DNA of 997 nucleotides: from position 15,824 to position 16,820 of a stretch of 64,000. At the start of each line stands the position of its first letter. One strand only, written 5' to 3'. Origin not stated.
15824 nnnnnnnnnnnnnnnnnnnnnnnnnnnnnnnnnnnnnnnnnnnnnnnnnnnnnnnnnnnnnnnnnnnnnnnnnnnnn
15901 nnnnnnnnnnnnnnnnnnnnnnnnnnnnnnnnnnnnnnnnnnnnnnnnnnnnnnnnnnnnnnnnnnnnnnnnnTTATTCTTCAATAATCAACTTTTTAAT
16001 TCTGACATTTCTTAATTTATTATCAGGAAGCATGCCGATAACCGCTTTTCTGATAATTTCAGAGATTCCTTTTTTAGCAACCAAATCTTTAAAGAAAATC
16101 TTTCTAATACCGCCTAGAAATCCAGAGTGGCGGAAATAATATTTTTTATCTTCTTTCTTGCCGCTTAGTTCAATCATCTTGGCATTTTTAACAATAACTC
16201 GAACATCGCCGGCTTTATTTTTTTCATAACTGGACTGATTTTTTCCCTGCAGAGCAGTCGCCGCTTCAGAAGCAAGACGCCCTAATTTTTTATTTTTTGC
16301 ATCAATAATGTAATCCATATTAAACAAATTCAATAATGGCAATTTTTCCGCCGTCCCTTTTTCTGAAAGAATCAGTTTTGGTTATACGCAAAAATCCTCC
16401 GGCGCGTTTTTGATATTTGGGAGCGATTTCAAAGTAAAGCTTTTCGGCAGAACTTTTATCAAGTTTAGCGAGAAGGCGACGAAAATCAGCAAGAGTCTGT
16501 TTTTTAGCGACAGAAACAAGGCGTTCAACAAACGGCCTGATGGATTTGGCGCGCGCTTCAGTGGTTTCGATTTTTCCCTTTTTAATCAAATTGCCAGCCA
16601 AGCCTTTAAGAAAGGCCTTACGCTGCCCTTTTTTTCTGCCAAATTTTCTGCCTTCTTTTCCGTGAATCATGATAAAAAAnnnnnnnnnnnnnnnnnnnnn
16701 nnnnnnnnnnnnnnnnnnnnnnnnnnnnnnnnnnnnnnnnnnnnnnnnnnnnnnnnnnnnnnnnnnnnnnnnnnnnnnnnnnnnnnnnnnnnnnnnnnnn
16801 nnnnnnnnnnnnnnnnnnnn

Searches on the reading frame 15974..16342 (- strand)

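Call 64: search_protein_families(library=pfam, proteins=[window:15974-16342:-], max_evalue=0.001)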
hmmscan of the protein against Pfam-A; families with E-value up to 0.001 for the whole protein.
window:15974-16342:- (122 aa): 1 family
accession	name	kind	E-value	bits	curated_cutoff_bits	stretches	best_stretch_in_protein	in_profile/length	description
PF00572.24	Ribosomal_L13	-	1.8e-29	102.7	23.8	1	11-119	4-111/119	Ribosomal protein L13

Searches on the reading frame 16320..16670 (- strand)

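Call 64: search_protein_families(library=pfam, proteins=[window:16320-16670:-], max_evalue=0.001)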
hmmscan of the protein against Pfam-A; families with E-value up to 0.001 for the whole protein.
window:16320-16670:- (116 aa): 1 family
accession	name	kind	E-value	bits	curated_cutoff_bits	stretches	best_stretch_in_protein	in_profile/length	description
PF01196.24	Ribosomal_L17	-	1.6e-26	93.5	27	1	21-116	2-97/97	Ribosomal protein L17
